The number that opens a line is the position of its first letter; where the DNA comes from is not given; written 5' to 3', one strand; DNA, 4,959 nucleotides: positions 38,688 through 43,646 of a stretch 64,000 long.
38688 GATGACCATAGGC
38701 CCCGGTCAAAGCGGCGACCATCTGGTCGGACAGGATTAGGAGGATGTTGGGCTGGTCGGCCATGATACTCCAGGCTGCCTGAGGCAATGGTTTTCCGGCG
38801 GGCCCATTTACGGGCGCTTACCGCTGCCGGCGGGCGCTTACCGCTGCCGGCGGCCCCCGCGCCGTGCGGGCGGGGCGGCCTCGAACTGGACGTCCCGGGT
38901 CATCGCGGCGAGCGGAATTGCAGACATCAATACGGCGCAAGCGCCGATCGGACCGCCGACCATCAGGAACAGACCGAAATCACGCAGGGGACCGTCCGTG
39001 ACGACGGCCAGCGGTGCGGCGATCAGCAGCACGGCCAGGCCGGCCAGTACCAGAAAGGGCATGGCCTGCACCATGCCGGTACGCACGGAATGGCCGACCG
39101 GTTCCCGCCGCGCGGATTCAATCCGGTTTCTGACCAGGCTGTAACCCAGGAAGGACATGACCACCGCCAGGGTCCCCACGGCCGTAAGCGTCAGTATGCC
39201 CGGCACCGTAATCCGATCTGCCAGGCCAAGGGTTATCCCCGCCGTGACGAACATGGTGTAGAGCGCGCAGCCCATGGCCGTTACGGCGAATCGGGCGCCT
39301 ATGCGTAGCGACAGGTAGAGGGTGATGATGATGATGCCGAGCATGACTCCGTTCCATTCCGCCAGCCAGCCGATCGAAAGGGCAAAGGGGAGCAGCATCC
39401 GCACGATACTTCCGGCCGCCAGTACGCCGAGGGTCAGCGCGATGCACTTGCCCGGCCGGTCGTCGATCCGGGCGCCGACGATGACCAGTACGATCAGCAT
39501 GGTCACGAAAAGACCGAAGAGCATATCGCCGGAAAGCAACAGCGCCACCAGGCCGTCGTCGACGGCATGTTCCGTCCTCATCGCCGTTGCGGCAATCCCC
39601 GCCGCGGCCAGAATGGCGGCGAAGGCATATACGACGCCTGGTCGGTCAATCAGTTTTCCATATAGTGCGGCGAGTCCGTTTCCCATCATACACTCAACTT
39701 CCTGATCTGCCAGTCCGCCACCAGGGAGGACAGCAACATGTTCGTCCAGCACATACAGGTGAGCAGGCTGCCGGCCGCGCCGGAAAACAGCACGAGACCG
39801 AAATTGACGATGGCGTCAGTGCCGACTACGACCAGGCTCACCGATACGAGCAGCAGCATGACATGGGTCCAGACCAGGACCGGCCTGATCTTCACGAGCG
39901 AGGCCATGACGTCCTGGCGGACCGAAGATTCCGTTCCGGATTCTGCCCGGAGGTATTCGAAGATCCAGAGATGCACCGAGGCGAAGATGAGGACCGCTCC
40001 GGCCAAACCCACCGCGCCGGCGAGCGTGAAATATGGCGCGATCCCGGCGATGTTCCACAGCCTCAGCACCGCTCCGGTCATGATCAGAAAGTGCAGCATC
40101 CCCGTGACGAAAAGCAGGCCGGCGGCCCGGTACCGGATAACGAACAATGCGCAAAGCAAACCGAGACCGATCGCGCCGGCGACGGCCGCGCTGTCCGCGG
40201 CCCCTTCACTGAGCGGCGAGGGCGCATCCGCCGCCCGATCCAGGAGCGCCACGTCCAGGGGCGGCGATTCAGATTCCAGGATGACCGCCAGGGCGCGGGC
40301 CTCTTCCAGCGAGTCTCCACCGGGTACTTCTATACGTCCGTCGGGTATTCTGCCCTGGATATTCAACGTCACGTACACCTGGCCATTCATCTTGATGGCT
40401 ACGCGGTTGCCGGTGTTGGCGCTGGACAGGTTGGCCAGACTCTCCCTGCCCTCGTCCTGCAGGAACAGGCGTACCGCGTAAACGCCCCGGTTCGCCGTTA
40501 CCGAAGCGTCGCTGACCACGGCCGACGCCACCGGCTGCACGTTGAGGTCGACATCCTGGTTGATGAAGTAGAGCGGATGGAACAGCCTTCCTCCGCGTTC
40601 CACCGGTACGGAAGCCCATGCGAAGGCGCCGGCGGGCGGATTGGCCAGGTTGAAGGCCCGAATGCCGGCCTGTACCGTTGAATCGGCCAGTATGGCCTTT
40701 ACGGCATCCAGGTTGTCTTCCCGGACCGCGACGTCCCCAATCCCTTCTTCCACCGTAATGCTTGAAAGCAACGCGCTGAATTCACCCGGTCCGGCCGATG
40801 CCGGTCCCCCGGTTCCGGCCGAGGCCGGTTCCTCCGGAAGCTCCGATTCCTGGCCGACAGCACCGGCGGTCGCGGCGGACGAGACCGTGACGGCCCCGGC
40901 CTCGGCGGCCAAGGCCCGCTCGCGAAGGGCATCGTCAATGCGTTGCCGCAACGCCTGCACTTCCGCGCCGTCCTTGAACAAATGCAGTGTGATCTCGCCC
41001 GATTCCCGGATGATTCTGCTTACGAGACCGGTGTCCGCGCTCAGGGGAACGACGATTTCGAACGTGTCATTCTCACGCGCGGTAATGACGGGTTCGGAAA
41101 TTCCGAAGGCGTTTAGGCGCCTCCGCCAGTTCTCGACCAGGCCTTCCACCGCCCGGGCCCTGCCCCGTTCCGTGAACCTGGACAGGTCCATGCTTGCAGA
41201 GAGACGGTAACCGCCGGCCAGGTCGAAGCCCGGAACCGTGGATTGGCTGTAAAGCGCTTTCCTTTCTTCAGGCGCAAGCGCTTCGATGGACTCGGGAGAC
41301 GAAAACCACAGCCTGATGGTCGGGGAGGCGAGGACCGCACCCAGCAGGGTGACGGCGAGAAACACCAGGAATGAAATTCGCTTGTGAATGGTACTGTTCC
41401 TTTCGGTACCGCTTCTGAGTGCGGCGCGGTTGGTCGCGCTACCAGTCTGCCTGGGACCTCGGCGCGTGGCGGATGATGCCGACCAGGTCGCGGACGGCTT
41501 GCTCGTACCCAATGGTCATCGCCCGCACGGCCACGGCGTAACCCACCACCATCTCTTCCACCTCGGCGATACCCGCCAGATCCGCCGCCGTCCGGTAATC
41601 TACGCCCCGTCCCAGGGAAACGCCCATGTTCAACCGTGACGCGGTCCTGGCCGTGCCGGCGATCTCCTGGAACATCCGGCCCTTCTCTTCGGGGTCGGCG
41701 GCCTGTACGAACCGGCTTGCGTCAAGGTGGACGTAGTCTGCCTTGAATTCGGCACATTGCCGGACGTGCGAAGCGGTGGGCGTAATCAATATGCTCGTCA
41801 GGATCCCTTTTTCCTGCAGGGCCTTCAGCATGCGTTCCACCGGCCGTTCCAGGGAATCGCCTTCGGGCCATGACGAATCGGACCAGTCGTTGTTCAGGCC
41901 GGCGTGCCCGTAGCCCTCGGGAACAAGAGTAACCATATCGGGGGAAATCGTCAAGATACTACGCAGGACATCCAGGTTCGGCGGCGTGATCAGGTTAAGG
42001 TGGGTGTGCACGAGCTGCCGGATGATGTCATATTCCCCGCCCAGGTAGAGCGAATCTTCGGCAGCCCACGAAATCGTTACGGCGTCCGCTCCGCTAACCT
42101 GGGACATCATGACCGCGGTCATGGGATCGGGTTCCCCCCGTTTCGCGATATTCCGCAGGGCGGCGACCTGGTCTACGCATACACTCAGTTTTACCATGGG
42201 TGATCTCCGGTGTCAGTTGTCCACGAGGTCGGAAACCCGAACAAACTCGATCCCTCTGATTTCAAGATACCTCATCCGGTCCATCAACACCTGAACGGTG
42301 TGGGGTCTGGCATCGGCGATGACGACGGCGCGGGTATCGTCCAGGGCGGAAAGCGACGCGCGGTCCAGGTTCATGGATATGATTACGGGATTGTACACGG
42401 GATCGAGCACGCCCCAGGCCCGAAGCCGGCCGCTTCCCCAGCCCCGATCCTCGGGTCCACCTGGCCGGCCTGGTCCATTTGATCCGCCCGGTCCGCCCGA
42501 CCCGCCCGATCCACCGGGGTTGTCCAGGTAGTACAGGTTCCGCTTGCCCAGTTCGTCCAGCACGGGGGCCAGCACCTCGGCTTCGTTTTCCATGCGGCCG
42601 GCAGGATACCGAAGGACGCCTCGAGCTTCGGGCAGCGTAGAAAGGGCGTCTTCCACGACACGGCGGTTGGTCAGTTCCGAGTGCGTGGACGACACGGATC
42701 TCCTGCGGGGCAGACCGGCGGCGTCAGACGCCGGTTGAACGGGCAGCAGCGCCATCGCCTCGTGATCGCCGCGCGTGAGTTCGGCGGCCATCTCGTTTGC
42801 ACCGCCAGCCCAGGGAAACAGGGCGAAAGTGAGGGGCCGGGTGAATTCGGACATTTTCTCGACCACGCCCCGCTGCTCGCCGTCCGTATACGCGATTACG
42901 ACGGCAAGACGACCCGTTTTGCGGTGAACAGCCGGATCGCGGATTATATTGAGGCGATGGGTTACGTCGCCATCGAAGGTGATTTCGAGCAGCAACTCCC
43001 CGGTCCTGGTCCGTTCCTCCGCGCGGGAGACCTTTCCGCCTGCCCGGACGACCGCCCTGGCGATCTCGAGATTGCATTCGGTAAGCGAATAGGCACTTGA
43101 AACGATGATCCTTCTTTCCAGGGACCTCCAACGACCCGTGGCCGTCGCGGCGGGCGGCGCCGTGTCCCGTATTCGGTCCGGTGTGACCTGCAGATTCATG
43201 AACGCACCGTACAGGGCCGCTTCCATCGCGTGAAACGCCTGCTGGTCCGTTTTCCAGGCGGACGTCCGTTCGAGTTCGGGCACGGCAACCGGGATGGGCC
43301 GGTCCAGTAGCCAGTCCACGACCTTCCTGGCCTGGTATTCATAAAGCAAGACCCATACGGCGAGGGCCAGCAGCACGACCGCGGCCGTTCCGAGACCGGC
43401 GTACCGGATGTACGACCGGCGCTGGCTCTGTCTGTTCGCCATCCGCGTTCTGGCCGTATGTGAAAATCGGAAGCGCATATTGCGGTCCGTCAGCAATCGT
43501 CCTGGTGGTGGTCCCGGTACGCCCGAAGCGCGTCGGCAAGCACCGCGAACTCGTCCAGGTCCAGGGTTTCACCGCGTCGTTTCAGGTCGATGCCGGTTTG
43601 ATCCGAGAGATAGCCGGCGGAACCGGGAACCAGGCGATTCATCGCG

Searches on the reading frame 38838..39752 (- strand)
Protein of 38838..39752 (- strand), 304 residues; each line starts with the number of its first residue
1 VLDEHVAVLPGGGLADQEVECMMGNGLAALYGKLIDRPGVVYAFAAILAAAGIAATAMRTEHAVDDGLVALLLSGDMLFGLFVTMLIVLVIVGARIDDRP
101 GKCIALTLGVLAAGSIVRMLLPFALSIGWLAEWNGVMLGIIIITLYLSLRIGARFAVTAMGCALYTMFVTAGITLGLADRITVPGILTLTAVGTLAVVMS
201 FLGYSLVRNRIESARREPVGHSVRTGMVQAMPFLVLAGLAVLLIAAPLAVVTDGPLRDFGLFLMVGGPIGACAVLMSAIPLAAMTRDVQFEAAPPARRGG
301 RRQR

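Call 7: search_protein_families(library=pfam, proteins=[window:38838-39752:-], max_evalue=0.001)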
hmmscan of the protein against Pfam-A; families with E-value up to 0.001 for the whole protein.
window:38838-39752:- (304 aa): 1 family
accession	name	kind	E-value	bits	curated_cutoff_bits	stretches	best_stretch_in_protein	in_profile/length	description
PF02355.23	SecD_SecF_C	-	6.6e-08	32.6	20.5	1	135-285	36-186/189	Protein export membrane protein SecD/SecF, C-terminal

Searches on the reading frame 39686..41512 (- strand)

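Call 7: search_protein_families(library=pfam, proteins=[window:39686-41512:-], max_evalue=0.001)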
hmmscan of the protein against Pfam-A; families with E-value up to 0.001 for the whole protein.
window:39686-41512:- (608 aa): 2 families
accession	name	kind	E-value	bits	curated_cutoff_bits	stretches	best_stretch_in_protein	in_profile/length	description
PF22599.2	SecDF_P1_head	-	9.5e-13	48.5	27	1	330-414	23-109/114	SecDF, P1 head subdomain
PF21760.3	SecD_1st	-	9.3e-05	22.2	27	1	127-179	6-58/60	Protein translocase subunit SecDF, P1 domain, N-terminal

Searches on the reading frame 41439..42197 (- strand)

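Call 7: search_protein_families(library=pfam, proteins=[window:41439-42197:-], max_evalue=0.001)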
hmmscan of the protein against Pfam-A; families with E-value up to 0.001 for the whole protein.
window:41439-42197:- (252 aa): 1 family
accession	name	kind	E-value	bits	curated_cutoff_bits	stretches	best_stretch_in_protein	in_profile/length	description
PF03740.19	PdxJ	-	2.2e-39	135.4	24.5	1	3-240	1-232/234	Pyridoxal phosphate biosynthesis protein PdxJ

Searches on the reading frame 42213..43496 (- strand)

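Call 7: search_protein_families(library=pfam, proteins=[window:42213-43496:-], max_evalue=0.001)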
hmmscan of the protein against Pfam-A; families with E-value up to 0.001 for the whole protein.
window:42213-43496:- (427 aa): 1 family
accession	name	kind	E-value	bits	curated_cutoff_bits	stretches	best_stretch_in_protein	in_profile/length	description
PF04748.18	Polysacc_deac_2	-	1.3e-24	87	27.5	2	206-326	7-126/212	Divergent polysaccharide deacetylase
